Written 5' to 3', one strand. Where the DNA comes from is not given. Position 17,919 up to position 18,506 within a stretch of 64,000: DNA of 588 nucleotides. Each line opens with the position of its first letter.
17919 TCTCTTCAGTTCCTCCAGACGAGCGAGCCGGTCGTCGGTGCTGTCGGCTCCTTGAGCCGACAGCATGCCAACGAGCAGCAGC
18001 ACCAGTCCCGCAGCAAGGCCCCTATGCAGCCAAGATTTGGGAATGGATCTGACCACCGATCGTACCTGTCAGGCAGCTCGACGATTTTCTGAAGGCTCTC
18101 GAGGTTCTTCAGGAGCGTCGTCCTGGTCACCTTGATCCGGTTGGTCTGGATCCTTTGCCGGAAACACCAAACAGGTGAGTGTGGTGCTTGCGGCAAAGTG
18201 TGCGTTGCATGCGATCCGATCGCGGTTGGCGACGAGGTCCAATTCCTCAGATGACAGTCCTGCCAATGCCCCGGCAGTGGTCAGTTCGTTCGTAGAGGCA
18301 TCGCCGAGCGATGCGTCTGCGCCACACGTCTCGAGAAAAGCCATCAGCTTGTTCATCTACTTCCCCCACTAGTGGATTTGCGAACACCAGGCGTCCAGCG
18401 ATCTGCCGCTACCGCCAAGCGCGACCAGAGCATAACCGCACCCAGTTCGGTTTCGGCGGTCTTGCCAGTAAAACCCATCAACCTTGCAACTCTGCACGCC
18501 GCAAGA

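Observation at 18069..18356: Precursor architecture: helical recognition-type leader, Cys-bracketed hydrophobic core, unusually long acidic Pro-rich follower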

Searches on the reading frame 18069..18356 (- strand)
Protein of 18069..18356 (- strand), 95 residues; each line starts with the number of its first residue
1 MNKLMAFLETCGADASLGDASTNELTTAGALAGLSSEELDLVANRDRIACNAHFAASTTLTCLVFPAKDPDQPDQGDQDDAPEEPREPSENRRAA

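Call 3: search_protein_families(library=pfam, proteins=[window:18069-18356:-], max_evalue=0.01)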
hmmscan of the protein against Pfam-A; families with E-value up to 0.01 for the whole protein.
window:18069-18356:- (95 aa): 0 families

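Call 4: search_protein_families(library=ncbifam, proteins=[window:18069-18356:-], max_evalue=0.01)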
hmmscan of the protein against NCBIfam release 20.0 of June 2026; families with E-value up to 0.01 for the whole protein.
window:18069-18356:- (95 aa): 0 families

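Call 6: search_solved_structures(query=window:18069-18356:-, max_evalue=10, show_alignments=3)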
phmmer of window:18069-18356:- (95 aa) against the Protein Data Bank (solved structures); distinct sequences matched with E-value up to 10: 0.

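Call 7: find_homologous_proteins(query=window:18069-18356:-, max_evalue=0.01)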
Query window:18069-18356:- (95 aa): 3 proteins with E <= 0.01 among 7 candidates.
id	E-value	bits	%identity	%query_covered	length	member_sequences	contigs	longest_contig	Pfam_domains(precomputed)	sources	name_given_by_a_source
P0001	6.8e-54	197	99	100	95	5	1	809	-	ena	-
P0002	1.7e-18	84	51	100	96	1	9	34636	-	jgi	jgi:hypothetical protein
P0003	6.9e-17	79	46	75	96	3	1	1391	-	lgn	-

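Call 19: search_solved_structures(query=A1, max_evalue=10, show_alignments=3)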
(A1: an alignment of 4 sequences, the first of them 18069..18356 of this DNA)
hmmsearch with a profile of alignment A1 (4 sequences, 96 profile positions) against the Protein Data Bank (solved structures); distinct sequences matched with E-value up to 10: 10.
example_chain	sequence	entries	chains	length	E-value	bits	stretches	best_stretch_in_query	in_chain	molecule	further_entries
8t1s_B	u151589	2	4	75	0.071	16.9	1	4-61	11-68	Extradiol ring-cleavage dioxygenase LigAB LigA subunit domain-containing protein | RiPP precursor (SonA)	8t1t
9ch7_B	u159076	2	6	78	0.1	16.4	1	4-60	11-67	Extradiol ring-cleavage dioxygenase LigAB LigA subunit domain-containing protein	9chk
7ltc_B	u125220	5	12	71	0.11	16.3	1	4-58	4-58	LigA domain-containing protein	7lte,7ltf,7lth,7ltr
7lts_B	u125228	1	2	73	0.12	16.2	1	4-58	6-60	LigA domain-containing protein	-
9cgw_B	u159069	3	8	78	0.13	16.1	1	4-58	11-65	Extradiol ring-cleavage dioxygenase LigAB LigA subunit domain-containing protein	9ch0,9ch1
9chi_B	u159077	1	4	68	0.14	15.9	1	7-59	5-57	SonA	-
9ch2_B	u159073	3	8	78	0.22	15.3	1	4-55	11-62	Extradiol ring-cleavage dioxygenase LigAB LigA subunit domain-containing protein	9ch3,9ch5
1bdm_A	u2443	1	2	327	0.48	14.2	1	20-58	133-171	MALATE DEHYDROGENASE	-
1bmd_A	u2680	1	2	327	0.48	14.2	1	20-58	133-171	MALATE DEHYDROGENASE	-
6h0j_A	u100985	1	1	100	0.62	13.9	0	14-61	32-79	Type I modular polyketide synthase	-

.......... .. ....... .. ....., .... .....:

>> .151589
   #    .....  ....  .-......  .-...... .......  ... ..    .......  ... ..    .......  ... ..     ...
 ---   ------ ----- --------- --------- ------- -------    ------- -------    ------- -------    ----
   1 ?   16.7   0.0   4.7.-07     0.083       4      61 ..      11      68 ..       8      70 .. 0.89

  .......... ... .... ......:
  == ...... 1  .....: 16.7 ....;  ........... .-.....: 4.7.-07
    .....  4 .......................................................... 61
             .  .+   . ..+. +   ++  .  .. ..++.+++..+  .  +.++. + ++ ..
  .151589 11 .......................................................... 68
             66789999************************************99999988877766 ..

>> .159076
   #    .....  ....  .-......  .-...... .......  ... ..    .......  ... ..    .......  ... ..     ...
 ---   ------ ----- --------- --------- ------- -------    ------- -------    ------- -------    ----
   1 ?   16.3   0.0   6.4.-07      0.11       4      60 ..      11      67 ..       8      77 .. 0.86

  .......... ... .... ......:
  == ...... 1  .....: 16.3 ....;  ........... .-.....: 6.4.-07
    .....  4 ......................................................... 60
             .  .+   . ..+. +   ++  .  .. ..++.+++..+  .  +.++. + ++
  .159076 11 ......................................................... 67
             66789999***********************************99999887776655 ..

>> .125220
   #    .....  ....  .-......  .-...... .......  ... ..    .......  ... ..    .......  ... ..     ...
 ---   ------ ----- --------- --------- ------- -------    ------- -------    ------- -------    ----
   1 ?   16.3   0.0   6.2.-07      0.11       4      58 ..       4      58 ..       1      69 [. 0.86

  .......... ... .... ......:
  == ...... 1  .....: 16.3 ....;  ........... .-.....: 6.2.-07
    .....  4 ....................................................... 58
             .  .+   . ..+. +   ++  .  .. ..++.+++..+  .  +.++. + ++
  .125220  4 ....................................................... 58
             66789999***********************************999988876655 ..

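Call 33: predict_structure(alignment_id=A1)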
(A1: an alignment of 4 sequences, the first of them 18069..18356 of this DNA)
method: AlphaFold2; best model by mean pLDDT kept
length: 95 residues; sequences in the alignment: 4
mean_pLDDT: 66.0   pTM: 0.41
mean pLDDT of the five models: 66.0, 60.2, 59.6, 58.8, 56.9
residues with pLDDT >= 90: 6; 70-90: 34; 50-70: 32; < 50: 23
segments of 3 or more residues with pLDDT < 50: 60-66, 72-82
pLDDT, mean of each block of 10 residues (from residue 1): 80 73 87 89 71 57 48 45 52 49
secondary structure, 60 per line:
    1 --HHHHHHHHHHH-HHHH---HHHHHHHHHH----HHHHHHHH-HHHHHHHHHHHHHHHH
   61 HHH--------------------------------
elements in order: H3-13 H15-18 H22-31 H36-43 H45-63

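Call 37: fold_search(model_id=the predicted structure, library=pdb)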
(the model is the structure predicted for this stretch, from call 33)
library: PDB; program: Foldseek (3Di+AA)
matches with E <= 10: 58; with E <= 0.001: 0
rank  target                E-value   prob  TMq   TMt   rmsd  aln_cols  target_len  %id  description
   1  3dks_D                2.7e+00  0.11  0.28  0.17   7.1        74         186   18  DsbA substrate complex (released 2009-05-12)
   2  8eqo_A                3.0e+00  0.14  0.34  0.21   4.9        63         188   22  Crystal structure of E.coli DsbA mutant K58A (released 2023-02-15)
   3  9y0m_B                3.5e+00  0.09  0.28  0.17   7.0        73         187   16  Crystal structure of Escherichia coli DsbA P151T mutant (released 2026-03-25)
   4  4mcu_B                3.7e+00  0.13  0.35  0.21   4.8        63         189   19  Crystal structure of disulfide oxidoreductase from Klebsiella pneumoniae in reduced state (released 2013-11-27)
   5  4wet_A                3.9e+00  0.10  0.28  0.17   5.1        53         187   23  Crystal structure of E.Coli DsbA in complex with compound 16 (released 2015-01-21)
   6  4ocf_A                4.2e+00  0.14  0.30  0.17   3.9        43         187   21  Crystal structure of the disulfide oxidoreductase DsbA (S30XXC33) active site mutant from Proteus mirabilis (released 2014-05-28)
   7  8dg0_A                4.2e+00  0.09  0.28  0.17   5.1        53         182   23  Crystal Structure of EcDsbA in a complex with Urea (released 2022-12-07)
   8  6piq_B                4.2e+00  0.08  0.28  0.17   7.0        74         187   18  Crystal Structure of EcDsbA in a complex with unpurified reaction product G6 (pyrazole 9) (released 2020-07-01)
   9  4ocf_C                5.4e+00  0.12  0.30  0.17   3.9        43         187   21  Crystal structure of the disulfide oxidoreductase DsbA (S30XXC33) active site mutant from Proteus mirabilis (released 2014-05-28)
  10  3dks_A                5.4e+00  0.07  0.27  0.16   6.9        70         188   17  DsbA substrate complex (released 2009-05-12)
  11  2co9_MODEL_1_A        5.4e+00  0.06  0.26  0.25   9.3        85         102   16  Solution structure of the HMG_box domain of thymus high mobility group box protein TOX from mouse (released 2005-11-17)
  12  9ch7_H                5.8e+00  0.28  0.40  0.64   2.9        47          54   26  Structure of the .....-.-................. (SonM) and RiPP precursor (SonA-Y62A) heteromeric complex (bound to SAH - s (released 2025-01-29)
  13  8eqq_A                5.8e+00  0.07  0.28  0.17   5.2        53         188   23  Crystal structure of E.coli DsbA mutant E37A (released 2023-02-15)
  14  8eqr_A                5.8e+00  0.07  0.28  0.17   7.1        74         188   18  Crystal structure of E.coli DsbA mutant E24A (released 2023-02-15)
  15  4mcu_F                6.2e+00  0.09  0.35  0.21   4.9        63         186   19  Crystal structure of disulfide oxidoreductase from Klebsiella pneumoniae in reduced state (released 2013-11-27)
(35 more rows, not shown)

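Call 48: find_encoding_contigs(protein=P0002, flank=10000, max_places=4)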
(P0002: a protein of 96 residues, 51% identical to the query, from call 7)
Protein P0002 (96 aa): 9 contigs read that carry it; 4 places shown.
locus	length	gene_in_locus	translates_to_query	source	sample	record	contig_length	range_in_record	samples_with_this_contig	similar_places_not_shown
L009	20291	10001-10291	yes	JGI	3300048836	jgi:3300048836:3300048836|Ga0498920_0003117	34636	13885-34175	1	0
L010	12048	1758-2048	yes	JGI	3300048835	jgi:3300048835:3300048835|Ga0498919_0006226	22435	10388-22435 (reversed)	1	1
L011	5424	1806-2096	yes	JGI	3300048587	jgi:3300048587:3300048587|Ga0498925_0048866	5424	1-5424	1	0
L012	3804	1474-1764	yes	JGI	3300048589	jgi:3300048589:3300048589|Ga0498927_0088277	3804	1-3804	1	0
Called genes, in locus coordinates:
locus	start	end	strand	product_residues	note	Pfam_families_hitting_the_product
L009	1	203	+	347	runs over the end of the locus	PF03193:RsgA_GTPase, PF00005:ABC_tran (weak), PF01926:MMR_HSR1 (weak)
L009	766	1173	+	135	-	PF14078:DUF4259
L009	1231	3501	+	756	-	-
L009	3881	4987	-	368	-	PF03969:AFG1_ATPase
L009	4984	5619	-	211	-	PF12146:Hydrolase_4, PF20408:Abhydrolase_11, PF00561:Abhydrolase_1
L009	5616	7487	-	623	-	PF03372:Exo_endo_phos (weak)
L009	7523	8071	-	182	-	PF00034:Cytochrom_C, PF13442:Cytochrome_CBB3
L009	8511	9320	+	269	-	PF00590:TP_methylase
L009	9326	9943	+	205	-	PF13302:Acetyltransf_3, PF00583:Acetyltransf_1 (weak)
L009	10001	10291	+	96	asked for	-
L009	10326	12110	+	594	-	PF13424:TPR_12 (faint), PF00990:GGDEF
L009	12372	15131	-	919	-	PF00675:Peptidase_M16, PF05193:Peptidase_M16_C, PF00675:Peptidase_M16, PF05193:Peptidase_M16_C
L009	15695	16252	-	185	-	-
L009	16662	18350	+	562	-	PF28550:DUF8436, PF03486:HI0933_like (faint), PF01593:Amino_oxidase (faint), PF01266:DAO, PF21688:FAD-depend_C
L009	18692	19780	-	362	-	PF00005:ABC_tran, PF13304:AAA_21 (faint), PF08402:TOBE_2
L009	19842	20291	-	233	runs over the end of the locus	PF09997:DUF2238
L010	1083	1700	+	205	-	PF13302:Acetyltransf_3, PF00583:Acetyltransf_1 (weak)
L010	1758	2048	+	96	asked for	-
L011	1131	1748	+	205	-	PF13302:Acetyltransf_3, PF00583:Acetyltransf_1 (weak)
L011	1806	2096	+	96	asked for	-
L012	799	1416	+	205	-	PF13302:Acetyltransf_3, PF00583:Acetyltransf_1 (weak)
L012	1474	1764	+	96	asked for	-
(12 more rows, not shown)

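Call 49: find_encoding_contigs(protein=window:18069-18356:-, flank=10000, max_places=4)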
Protein window:18069-18356:- (95 aa): 15 contigs read that carry it; 4 places shown.
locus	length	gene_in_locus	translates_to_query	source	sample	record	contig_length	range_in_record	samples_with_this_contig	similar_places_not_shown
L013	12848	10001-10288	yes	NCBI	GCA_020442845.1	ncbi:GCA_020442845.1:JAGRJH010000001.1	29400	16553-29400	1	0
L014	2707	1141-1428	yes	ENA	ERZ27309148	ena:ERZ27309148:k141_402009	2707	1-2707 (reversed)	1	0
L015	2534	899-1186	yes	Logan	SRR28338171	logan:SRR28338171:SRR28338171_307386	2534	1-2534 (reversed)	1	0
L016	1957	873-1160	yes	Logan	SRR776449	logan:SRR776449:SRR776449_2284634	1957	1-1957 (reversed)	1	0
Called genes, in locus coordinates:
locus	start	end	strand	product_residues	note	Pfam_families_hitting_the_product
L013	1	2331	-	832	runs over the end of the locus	PF00069:Pkinase, PF07714:PK_Tyr_Ser-Thr, PF13424:TPR_12, PF17874:TPR_MalT (weak), PF24885:TPR_NPHP3, PF13424:TPR_12, PF13374:TPR_10 (weak), PF13424:TPR_12, +3 more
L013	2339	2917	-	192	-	PF07638:Sigma70_ECF, PF08281:Sigma70_r4_2, PF04545:Sigma70_r4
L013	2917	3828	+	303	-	-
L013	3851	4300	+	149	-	-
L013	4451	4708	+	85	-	-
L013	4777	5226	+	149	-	-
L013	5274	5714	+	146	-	-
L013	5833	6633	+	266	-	-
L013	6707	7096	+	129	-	PF01124:MAPEG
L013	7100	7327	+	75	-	-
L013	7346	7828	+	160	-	PF04229:GrpB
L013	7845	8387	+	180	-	PF13302:Acetyltransf_3, PF13420:Acetyltransf_4, PF00583:Acetyltransf_1, PF13508:Acetyltransf_7 (weak), PF08445:FR47 (weak)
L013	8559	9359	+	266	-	PF00590:TP_methylase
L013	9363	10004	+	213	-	PF13302:Acetyltransf_3, PF00583:Acetyltransf_1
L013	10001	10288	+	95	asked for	-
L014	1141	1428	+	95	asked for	-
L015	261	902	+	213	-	PF13302:Acetyltransf_3, PF00583:Acetyltransf_1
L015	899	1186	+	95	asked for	-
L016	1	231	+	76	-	?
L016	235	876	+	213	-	PF13302:Acetyltransf_3, PF00583:Acetyltransf_1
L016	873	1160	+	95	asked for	-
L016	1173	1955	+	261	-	?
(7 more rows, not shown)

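Call 53: search_solved_structures(query=A4, max_evalue=1, show_alignments=1)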
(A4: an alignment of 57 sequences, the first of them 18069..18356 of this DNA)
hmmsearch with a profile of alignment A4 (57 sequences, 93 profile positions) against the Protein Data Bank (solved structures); distinct sequences matched with E-value up to 1: 7.
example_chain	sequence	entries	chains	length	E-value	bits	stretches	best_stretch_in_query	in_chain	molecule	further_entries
8t1s_B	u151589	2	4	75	8.4e-08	35.6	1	1-56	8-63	Extradiol ring-cleavage dioxygenase LigAB LigA subunit domain-containing protein | RiPP precursor (SonA)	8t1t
9ch7_B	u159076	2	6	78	9.1e-08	35.5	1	1-56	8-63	Extradiol ring-cleavage dioxygenase LigAB LigA subunit domain-containing protein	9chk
7ltc_B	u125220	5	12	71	9.8e-08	35.4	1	1-55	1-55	LigA domain-containing protein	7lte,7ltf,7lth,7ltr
7lts_B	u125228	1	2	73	1.1e-07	35.2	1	1-55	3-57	LigA domain-containing protein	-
9cgw_B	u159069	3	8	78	1.3e-07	35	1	1-55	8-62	Extradiol ring-cleavage dioxygenase LigAB LigA subunit domain-containing protein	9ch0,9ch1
9ch2_B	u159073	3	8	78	1.4e-07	34.9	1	1-55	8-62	Extradiol ring-cleavage dioxygenase LigAB LigA subunit domain-containing protein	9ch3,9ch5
9chi_B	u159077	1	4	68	3e-07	33.8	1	6-56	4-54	SonA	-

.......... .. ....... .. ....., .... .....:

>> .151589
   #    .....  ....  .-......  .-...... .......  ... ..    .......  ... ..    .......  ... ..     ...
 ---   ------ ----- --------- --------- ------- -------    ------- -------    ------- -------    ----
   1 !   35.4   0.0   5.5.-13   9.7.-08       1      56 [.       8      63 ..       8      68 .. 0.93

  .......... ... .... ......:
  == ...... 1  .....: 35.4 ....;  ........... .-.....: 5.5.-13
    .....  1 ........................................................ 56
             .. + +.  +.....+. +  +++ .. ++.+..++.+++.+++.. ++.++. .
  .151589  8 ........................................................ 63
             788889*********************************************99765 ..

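Call 64: predict_structure(alignment_id=A4)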
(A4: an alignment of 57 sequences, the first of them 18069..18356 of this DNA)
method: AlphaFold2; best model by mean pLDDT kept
length: 95 residues; sequences in the alignment: 57
mean_pLDDT: 84.8   pTM: 0.57
mean pLDDT of the five models: 84.8, 84.1, 83.6, 83.5, 83.1
residues with pLDDT >= 90: 43; 70-90: 38; 50-70: 13; < 50: 1
segments of 3 or more residues with pLDDT < 50: none
pLDDT, mean of each block of 10 residues (from residue 1): 90 92 96 96 91 84 87 74 70 53
secondary structure, 60 per line:
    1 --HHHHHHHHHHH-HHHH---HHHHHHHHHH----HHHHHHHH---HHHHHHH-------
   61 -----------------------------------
elements in order: H3-13 H15-18 H22-31 H36-43 H47-53

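Call 66: fold_search(model_id=the predicted structure, library=pdb)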
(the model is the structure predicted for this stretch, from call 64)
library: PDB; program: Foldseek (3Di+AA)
matches with E <= 10: 10; with E <= 0.001: 0
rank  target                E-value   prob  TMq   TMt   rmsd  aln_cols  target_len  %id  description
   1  7ltc_B                1.3e+00  0.69  0.47  0.61   5.4        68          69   22  Structure of the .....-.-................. (SonM) and RiPP precursor (SonA) heteromeric complex (no cofactor) (released 2021-09-29)
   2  5z2i_A                3.3e+00  0.25  0.35  0.36   3.7        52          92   17  Structure of Dictyostelium discoideum mitochondrial calcium uniporter N-ternimal domain (Se-DdMCU-NTD) (released 2019-01-02)
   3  2mfz_MODEL_1_A        4.2e+00  0.07  0.26  0.22   8.3        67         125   18  NMR structure of C-terminal domain from A. ventricosus minor ampullate spidroin (MiSp) (released 2014-08-20)
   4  5z2i_B                5.4e+00  0.16  0.33  0.34   4.2        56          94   18  Structure of Dictyostelium discoideum mitochondrial calcium uniporter N-ternimal domain (Se-DdMCU-NTD) (released 2019-01-02)
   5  8f2r_G                5.4e+00  0.11  0.32  0.17   6.9        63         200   16  Human CCC complex (released 2023-05-24)
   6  9ch7_H                8.8e+00  0.25  0.46  0.74   2.5        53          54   23  Structure of the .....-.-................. (SonM) and RiPP precursor (SonA-Y62A) heteromeric complex (bound to SAH - s (released 2025-01-29)
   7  9ch7_B                9.4e+00  0.21  0.44  0.72   2.4        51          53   22  Structure of the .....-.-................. (SonM) and RiPP precursor (SonA-Y62A) heteromeric complex (bound to SAH - s (released 2025-01-29)
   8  1s56_B                9.4e+00  0.08  0.24  0.17   8.1        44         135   27  Crystal Structure of "Truncated" Hemoglobin N (HbN) from Mycobacterium tuberculosis, Soaked with Xe Atoms (released 2004-06-29)
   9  4mcu_F                1.0e+01  0.06  0.30  0.18   6.9        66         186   14  Crystal structure of disulfide oxidoreductase from Klebsiella pneumoniae in reduced state (released 2013-11-27)
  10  2m0m_MODEL_1_A        1.0e+01  0.03  0.25  0.23   9.1        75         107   15  Structural Characterization of Minor Ampullate Spidroin Domains and their Distinct Roles in Fibroin Solubility (released 2013-03-27)

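Call 72: list_cluster_members(proteins=[window:18069-18356:-])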
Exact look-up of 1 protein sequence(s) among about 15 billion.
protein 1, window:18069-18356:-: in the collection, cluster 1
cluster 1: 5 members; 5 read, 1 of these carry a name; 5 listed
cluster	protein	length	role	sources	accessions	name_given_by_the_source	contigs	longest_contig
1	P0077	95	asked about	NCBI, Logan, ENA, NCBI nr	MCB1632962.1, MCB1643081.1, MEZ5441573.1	MAG: hypothetical protein KDI37_15235 [Xanthomonadales bacterium] | hypothetical protein [Xanthomonadales bacterium]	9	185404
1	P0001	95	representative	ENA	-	-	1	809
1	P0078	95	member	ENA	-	-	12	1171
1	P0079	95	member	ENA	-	-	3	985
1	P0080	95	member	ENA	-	-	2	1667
